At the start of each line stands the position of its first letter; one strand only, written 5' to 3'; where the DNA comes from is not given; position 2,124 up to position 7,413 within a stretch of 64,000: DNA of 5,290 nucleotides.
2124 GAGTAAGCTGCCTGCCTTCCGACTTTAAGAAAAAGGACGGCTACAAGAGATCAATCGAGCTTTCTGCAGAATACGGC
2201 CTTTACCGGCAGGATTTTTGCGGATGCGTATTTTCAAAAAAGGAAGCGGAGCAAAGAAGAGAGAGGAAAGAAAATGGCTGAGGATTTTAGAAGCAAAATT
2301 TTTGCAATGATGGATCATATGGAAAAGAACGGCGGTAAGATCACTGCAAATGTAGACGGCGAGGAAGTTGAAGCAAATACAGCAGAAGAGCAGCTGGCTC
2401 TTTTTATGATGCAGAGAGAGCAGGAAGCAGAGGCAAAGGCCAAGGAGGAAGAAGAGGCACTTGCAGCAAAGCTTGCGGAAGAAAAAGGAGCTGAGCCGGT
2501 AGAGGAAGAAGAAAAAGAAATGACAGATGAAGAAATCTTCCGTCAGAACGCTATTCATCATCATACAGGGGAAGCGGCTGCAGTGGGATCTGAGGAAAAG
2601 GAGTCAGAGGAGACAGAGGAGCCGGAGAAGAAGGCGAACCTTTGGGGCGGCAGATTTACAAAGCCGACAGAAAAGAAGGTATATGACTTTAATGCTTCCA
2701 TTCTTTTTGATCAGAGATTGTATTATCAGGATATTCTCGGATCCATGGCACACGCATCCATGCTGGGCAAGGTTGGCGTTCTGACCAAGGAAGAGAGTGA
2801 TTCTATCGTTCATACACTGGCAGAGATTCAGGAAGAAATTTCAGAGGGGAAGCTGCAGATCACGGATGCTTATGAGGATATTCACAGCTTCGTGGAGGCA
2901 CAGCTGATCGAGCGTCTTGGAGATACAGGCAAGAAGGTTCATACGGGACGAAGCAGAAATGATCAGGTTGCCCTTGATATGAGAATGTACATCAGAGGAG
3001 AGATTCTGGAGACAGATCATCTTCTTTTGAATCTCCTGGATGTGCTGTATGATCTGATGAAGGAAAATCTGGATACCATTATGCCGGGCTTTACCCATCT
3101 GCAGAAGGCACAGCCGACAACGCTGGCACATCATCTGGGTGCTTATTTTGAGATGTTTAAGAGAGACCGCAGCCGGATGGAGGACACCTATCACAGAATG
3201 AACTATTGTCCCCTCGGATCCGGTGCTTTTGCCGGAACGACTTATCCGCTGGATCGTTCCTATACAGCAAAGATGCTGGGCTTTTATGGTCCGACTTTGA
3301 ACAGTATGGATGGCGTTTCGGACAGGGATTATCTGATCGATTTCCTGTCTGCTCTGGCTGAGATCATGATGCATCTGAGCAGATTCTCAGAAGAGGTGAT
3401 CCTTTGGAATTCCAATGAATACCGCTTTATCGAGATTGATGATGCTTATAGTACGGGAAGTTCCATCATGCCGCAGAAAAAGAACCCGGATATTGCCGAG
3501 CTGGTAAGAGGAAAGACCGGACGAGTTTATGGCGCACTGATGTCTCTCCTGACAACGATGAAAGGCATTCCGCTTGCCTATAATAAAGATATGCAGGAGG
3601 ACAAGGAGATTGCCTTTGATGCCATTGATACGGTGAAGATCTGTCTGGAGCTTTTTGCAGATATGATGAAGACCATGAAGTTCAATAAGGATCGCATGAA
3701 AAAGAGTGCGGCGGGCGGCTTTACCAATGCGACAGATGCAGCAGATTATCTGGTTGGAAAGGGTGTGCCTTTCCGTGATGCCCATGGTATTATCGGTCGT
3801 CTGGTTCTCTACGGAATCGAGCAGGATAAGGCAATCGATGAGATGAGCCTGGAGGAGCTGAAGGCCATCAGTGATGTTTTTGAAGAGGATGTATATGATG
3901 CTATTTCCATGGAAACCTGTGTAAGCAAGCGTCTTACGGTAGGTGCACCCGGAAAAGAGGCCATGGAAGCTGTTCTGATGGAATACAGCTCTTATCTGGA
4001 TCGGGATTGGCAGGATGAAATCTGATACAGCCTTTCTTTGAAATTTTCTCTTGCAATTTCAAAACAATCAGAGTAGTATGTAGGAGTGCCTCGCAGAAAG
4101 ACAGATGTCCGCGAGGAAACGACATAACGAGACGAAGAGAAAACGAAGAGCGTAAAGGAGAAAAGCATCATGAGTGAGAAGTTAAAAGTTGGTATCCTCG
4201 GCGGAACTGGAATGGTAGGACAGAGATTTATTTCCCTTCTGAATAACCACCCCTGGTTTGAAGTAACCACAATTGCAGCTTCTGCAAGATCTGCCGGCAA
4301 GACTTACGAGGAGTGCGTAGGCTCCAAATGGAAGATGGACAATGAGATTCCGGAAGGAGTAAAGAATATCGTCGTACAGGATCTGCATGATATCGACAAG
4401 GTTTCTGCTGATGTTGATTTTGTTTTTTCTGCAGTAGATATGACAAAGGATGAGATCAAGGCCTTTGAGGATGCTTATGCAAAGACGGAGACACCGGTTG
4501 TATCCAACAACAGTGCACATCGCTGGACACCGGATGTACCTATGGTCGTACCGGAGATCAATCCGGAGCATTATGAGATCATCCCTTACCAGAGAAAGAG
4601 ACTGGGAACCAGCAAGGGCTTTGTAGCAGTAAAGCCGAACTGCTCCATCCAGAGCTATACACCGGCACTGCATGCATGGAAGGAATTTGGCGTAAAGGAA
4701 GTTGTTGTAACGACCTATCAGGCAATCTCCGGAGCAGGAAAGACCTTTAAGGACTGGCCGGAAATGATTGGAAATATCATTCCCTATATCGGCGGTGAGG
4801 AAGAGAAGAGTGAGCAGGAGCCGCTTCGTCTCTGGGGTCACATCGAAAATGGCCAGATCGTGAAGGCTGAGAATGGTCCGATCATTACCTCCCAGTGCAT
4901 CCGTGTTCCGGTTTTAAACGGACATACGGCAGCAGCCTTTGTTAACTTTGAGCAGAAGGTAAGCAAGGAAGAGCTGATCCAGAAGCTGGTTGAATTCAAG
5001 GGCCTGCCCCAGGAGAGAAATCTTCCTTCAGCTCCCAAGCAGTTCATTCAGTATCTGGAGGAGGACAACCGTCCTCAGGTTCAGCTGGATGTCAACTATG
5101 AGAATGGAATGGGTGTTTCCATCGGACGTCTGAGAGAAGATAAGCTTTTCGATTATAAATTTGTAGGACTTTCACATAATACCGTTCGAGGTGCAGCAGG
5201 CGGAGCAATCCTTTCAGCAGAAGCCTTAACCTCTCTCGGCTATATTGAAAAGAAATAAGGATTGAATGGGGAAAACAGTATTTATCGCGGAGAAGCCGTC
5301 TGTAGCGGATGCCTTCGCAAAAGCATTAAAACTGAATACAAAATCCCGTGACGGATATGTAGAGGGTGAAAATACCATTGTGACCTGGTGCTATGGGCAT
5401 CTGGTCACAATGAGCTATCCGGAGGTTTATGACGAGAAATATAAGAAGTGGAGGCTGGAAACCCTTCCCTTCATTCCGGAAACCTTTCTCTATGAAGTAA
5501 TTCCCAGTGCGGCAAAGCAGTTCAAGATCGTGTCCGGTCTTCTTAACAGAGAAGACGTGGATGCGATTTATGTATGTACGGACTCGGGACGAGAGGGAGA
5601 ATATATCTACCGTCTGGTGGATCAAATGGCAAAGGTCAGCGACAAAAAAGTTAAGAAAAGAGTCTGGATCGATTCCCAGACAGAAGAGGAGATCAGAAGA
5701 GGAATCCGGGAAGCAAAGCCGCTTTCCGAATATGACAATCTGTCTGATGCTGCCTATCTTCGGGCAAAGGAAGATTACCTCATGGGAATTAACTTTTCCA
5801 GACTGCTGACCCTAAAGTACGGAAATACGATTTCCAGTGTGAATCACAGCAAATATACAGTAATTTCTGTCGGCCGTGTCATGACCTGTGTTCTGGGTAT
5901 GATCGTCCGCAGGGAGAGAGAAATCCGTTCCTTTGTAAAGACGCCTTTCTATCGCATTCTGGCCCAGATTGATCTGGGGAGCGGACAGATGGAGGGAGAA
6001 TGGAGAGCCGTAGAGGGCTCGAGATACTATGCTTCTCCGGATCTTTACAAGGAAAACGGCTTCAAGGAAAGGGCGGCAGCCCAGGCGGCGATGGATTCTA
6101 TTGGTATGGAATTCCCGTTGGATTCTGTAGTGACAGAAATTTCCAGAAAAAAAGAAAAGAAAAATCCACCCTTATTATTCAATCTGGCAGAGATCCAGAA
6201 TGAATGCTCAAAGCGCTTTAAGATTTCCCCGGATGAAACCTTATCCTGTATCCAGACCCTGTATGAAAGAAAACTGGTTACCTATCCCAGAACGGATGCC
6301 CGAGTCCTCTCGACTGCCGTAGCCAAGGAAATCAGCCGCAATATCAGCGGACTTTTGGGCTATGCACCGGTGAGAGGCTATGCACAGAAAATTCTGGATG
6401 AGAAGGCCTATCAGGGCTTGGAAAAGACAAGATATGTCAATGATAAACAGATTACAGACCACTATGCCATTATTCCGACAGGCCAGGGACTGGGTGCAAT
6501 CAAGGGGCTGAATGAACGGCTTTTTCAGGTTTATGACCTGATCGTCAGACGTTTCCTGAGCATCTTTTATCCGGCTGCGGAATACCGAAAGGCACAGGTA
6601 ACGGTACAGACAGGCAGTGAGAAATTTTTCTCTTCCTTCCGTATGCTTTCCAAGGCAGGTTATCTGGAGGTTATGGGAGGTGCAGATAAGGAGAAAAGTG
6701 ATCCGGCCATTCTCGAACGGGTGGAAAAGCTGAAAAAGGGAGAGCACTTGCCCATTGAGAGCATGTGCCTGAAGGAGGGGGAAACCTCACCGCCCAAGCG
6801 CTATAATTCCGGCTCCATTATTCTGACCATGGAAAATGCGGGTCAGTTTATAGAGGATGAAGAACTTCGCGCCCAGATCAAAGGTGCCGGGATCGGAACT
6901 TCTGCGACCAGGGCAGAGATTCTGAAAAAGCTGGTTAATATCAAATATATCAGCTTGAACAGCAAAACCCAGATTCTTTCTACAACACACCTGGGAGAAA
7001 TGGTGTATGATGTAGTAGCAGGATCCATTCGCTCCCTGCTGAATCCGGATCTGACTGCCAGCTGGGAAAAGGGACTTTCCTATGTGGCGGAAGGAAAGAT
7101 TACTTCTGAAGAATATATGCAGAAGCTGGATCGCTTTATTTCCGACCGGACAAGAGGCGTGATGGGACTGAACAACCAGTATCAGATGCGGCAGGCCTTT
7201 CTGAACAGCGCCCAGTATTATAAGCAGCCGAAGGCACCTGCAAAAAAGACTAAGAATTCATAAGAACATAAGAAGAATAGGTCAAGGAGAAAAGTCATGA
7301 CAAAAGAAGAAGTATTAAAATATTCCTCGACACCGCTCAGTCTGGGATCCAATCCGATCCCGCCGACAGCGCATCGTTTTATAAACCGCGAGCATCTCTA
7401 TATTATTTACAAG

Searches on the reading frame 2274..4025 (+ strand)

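Call 70: search_protein_families(library=pfam, proteins=[window:2274-4025:+], max_evalue=0.00001)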
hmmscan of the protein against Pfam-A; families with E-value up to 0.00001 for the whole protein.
window:2274-4025:+ (583 aa): 2 families
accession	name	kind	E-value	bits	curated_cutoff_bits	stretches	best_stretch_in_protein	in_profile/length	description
PF00206.25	Lyase_1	-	3.8e-76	256.9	27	1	126-420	1-312/312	Lyase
PF14698.11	ASL_C2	-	1e-27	96.8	27.3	1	483-550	1-68/69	Argininosuccinate lyase C-terminal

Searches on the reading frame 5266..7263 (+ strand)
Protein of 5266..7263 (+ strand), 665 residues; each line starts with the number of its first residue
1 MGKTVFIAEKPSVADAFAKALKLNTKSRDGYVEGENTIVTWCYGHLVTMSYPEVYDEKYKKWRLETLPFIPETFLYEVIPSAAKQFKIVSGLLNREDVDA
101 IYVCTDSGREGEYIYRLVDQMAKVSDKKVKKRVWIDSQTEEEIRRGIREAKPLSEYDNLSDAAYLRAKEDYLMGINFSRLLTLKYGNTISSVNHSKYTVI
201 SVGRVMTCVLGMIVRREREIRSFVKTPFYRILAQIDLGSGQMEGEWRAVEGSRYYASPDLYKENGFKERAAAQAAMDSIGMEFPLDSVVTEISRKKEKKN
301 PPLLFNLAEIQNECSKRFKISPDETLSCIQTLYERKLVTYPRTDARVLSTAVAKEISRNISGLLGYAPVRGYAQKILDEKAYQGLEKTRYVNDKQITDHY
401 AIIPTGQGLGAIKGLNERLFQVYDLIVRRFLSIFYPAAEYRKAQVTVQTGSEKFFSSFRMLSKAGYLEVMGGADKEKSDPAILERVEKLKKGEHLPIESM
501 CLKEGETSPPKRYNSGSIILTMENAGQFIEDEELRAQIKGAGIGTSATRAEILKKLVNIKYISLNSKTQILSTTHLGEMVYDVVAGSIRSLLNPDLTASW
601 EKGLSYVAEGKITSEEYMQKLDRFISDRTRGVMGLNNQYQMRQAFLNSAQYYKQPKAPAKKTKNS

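Call 70: search_protein_families(library=pfam, proteins=[window:5266-7263:+], max_evalue=0.00001)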
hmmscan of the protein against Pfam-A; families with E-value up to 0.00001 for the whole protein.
window:5266-7263:+ (665 aa): 2 families
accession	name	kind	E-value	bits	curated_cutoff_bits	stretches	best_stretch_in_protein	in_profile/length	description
PF01131.25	Topoisom_bac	-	1.4e-100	337.6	35.1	1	155-619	2-411/411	DNA topoisomerase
PF01751.28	Toprim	-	1.6e-09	38.2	23.1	1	4-135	1-93/96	Toprim domain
